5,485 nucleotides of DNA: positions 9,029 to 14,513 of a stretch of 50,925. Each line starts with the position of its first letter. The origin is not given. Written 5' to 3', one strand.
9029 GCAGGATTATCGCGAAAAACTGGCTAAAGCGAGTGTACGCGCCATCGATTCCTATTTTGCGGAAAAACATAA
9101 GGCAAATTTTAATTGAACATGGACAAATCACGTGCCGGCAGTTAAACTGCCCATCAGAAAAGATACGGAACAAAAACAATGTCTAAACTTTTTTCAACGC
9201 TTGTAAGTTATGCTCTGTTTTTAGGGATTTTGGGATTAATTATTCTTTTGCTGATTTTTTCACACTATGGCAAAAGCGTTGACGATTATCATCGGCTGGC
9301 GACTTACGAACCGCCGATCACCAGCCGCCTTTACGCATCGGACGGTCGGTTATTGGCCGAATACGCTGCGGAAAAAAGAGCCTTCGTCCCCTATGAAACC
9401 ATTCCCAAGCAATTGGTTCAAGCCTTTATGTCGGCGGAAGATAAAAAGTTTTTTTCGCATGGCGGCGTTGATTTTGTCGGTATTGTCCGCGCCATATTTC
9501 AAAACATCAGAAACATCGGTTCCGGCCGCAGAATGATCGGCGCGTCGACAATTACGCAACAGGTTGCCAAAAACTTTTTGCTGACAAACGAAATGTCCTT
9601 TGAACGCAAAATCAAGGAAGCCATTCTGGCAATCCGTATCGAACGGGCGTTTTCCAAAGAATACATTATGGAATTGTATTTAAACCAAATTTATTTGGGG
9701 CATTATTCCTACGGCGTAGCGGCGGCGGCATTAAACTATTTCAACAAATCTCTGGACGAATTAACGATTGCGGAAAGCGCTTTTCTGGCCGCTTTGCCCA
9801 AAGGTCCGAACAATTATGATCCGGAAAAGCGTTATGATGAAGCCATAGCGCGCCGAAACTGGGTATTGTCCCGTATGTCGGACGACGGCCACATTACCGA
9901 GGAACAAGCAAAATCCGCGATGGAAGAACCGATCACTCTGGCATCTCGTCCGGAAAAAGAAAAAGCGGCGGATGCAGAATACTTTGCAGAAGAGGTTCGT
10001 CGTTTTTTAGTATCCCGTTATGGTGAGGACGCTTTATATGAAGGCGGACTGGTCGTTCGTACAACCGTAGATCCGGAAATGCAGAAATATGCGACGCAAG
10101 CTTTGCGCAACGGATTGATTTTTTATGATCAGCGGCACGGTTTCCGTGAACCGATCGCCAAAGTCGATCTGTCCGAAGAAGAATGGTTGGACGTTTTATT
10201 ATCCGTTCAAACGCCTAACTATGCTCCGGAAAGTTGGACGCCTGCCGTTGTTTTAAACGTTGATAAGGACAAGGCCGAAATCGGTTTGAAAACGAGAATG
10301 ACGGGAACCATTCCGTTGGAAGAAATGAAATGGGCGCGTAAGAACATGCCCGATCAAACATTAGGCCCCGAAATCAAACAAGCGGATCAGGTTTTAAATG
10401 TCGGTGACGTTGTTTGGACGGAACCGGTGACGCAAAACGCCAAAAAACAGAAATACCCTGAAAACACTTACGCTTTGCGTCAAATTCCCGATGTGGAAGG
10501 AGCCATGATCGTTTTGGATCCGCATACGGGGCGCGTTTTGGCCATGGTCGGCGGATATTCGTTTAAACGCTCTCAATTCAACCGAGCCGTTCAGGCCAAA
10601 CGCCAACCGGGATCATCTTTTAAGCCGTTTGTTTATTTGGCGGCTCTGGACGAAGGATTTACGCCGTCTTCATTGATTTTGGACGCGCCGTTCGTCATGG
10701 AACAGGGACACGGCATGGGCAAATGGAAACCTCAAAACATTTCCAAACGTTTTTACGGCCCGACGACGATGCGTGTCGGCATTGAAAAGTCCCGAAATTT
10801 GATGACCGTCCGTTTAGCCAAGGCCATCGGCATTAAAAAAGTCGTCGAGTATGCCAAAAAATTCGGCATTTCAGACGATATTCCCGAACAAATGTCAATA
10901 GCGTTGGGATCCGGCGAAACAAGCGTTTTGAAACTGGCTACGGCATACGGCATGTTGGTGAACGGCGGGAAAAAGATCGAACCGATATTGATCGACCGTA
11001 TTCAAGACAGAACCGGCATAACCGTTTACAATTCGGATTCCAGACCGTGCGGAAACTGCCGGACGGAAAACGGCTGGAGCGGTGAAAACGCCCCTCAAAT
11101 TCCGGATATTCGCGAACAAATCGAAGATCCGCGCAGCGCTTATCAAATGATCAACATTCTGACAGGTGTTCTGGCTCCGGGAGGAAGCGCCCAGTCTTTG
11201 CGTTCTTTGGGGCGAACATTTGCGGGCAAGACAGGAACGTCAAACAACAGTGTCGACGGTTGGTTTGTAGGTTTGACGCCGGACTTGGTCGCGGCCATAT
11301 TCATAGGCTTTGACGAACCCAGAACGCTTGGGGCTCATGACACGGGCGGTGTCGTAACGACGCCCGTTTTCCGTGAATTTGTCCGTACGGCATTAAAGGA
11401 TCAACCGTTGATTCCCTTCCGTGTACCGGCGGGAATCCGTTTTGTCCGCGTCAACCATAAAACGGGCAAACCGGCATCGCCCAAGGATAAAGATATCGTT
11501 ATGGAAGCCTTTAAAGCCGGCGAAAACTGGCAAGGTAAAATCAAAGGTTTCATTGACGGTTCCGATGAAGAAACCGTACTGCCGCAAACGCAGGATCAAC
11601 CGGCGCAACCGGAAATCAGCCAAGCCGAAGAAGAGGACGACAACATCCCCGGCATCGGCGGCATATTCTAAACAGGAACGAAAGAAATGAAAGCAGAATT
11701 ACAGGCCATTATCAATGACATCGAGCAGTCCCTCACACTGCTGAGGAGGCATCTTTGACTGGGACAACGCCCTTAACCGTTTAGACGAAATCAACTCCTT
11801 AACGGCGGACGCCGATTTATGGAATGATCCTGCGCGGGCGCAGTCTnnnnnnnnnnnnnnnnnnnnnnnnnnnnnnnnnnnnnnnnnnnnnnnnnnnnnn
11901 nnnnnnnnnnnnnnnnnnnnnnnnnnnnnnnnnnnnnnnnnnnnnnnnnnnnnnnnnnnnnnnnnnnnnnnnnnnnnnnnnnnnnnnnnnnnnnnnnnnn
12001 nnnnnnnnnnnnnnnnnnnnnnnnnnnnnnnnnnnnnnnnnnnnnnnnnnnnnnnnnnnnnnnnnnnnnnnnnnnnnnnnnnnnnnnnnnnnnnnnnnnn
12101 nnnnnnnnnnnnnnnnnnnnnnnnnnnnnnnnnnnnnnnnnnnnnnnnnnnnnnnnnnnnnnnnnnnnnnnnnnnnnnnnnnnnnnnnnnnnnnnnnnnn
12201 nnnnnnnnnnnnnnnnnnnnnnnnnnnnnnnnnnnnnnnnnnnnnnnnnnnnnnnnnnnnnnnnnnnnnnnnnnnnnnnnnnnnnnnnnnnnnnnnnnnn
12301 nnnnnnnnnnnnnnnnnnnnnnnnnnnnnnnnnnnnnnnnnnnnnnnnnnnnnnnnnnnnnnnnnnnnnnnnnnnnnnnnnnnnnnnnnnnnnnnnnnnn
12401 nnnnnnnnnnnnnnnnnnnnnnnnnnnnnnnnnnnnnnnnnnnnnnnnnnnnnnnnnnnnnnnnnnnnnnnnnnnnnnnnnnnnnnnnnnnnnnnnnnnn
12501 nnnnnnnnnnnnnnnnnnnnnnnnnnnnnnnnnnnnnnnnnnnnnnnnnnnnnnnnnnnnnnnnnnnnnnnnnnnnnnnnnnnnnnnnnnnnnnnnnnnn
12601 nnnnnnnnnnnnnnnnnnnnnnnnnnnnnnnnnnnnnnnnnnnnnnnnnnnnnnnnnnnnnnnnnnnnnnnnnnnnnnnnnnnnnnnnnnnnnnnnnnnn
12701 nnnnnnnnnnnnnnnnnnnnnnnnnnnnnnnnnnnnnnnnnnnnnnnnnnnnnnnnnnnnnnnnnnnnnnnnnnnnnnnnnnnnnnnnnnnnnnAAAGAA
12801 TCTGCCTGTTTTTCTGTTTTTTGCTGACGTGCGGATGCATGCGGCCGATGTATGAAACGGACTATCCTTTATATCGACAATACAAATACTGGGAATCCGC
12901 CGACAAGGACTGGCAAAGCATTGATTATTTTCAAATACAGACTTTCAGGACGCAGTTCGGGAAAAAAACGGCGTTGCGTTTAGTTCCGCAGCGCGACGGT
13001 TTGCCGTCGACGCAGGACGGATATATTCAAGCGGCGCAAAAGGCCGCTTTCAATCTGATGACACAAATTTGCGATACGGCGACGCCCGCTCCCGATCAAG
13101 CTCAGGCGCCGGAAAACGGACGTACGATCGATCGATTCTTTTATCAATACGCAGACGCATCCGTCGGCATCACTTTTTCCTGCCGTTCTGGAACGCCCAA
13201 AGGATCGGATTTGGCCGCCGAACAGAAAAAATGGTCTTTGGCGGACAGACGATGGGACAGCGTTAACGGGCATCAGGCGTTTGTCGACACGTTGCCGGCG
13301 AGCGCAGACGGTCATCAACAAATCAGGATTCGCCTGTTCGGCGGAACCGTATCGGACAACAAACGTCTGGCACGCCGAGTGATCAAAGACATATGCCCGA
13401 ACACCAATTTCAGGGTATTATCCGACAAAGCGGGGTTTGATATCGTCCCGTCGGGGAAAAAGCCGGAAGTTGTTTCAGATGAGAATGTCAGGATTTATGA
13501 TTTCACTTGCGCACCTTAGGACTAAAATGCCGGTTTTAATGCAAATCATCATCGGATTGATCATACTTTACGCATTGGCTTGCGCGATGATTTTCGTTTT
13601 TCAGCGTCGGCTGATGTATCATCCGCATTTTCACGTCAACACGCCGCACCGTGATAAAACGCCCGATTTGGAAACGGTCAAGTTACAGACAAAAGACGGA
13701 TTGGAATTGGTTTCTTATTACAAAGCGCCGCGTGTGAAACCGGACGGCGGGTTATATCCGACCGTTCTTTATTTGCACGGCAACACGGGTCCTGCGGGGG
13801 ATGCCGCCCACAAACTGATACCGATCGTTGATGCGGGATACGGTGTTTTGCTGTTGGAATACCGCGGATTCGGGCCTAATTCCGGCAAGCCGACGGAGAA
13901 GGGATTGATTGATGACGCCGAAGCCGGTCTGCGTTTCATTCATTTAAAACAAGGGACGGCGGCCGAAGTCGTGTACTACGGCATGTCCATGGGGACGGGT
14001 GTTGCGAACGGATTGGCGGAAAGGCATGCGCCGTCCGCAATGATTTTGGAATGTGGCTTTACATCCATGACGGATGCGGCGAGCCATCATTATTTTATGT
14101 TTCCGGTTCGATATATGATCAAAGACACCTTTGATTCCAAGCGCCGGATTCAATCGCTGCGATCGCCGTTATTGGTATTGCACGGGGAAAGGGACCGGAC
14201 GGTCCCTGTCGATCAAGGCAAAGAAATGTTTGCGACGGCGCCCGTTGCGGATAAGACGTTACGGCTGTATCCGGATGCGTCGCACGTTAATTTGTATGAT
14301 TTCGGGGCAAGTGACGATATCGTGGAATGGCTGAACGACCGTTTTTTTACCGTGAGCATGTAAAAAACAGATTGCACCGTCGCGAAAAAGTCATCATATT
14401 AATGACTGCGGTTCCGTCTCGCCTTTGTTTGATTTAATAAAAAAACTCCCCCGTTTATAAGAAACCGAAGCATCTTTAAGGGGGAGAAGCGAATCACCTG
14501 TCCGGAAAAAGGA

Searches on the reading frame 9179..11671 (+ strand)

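Call 6: search_protein_families(library=pfam, proteins=[window:9179-11671:+], max_evalue=0.001)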
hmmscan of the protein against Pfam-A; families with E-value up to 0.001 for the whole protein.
window:9179-11671:+ (830 aa): 3 families
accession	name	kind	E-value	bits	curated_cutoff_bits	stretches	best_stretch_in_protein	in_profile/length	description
PF00912.28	Transgly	-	1.8e-63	213.6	27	1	56-233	2-177/178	Transglycosylase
PF00905.27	Transpeptidase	-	1.8e-35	123.1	22.1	1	441-734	1-297/299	Penicillin binding protein transpeptidase domain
PF17092.11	PCB_OB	-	3.5e-24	86.2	27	1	322-439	1-111/111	Penicillin-binding protein OB-like domain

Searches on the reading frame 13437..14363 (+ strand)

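Call 6: search_protein_families(library=pfam, proteins=[window:13437-14363:+], max_evalue=0.001)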
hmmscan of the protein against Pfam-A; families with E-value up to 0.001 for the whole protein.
window:13437-14363:+ (308 aa): 5 families
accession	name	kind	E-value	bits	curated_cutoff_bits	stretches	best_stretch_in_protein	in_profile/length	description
PF12146.15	Hydrolase_4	-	1.9e-17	63.8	27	2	233-286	182-235/239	Serine aminopeptidase, S33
PF00561.26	Abhydrolase_1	-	2.1e-14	54.2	25.8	1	108-207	1-102/245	alpha/beta hydrolase fold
PF12697.13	Abhydrolase_6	-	1.5e-05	26.2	26.3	0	110-207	1-93/217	Alpha/beta hydrolase family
PF00326.27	Peptidase_S9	-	3.3e-05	23.9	22.6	1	157-284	44-188/213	Prolyl oligopeptidase family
PF20434.5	BD-FAE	-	0.00023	21.2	26.8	0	238-264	185-211/215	BD-FAE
